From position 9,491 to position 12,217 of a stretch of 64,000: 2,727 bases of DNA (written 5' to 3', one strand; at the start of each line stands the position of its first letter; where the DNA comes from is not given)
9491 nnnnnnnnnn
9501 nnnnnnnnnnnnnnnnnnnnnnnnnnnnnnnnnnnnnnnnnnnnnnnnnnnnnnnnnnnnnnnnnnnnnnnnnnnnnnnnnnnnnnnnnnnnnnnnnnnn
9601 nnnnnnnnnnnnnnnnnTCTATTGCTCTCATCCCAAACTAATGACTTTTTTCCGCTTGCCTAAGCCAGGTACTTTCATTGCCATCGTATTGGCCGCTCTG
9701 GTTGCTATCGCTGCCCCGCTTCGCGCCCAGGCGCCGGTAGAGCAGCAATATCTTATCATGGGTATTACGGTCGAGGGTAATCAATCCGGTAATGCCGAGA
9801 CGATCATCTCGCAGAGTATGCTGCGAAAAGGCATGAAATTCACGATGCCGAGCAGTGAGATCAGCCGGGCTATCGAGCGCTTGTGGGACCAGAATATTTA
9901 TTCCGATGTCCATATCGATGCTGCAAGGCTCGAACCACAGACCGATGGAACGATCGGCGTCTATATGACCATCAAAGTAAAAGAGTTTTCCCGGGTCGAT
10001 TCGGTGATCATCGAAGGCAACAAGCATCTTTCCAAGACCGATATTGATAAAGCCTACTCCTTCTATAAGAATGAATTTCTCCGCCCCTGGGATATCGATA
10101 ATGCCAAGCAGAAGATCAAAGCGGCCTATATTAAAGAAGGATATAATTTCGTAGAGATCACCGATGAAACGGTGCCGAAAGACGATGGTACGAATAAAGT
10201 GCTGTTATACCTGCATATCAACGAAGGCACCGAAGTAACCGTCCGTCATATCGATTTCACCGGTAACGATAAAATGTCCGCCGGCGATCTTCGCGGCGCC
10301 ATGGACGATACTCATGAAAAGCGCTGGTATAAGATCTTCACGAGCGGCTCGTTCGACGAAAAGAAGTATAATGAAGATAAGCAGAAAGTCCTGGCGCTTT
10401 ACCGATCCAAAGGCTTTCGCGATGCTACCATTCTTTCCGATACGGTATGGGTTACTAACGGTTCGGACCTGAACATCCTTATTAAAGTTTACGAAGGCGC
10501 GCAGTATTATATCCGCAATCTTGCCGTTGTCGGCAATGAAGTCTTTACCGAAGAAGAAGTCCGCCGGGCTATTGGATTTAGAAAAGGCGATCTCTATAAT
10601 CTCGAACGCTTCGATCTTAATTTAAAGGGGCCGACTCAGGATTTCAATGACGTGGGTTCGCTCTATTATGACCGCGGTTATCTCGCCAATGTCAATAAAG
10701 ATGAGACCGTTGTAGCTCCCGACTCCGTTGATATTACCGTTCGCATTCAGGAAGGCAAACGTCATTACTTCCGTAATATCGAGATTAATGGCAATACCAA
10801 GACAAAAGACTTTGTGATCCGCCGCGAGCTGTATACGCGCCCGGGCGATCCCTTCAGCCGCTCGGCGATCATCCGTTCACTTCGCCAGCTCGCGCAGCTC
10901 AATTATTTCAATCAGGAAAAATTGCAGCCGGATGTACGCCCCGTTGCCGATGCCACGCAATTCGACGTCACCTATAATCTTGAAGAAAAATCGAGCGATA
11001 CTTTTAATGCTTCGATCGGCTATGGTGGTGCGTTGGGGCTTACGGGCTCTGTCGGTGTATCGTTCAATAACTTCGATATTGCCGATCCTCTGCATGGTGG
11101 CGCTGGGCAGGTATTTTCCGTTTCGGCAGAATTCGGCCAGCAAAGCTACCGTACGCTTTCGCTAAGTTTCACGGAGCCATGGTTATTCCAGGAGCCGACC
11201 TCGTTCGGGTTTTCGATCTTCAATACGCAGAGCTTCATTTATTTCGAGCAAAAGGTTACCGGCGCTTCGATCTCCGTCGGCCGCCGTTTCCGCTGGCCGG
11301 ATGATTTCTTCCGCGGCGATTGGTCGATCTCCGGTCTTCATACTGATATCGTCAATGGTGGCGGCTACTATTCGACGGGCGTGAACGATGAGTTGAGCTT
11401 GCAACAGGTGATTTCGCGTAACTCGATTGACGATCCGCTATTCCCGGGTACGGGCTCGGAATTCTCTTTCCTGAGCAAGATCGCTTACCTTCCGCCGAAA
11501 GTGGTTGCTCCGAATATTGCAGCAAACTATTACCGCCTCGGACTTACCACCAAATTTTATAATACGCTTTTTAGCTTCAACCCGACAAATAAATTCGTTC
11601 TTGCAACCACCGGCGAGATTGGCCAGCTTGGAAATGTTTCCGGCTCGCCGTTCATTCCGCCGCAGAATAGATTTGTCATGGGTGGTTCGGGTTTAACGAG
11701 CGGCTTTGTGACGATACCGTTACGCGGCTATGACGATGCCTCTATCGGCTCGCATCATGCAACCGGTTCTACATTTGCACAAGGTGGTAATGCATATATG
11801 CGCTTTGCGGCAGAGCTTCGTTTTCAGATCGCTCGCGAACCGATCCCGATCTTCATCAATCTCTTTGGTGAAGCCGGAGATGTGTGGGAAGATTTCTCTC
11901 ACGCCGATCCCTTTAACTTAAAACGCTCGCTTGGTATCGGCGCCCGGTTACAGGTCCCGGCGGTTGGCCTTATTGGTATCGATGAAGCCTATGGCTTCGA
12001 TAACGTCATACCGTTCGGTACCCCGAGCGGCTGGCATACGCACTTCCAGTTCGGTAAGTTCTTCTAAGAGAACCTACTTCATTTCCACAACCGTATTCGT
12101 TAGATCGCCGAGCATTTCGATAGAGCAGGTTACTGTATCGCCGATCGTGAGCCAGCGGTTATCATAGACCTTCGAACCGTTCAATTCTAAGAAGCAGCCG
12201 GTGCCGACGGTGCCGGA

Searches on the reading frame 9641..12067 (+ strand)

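Call 77: search_protein_families(library=pfam, proteins=[window:9641-12067:+], max_evalue=0.0001)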
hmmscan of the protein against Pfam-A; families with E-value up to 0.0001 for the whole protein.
window:9641-12067:+ (808 aa): 4 families
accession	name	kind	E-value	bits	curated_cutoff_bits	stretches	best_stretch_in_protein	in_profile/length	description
PF07244.20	POTRA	-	3.3e-52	175.6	21.3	4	376-450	2-79/79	Surface antigen variable number repeat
PF01103.29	Omp85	-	3.3e-29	102.9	24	1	487-790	4-310/325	Omp85 superfamily domain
PF08478.15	POTRA_1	-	1.4e-10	41.7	23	0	118-161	2-45/69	POTRA domain, FtsQ-type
PF08479.16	POTRA_2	-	3.5e-07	30.4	24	0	119-171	3-55/76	POTRA domain, ShlB-type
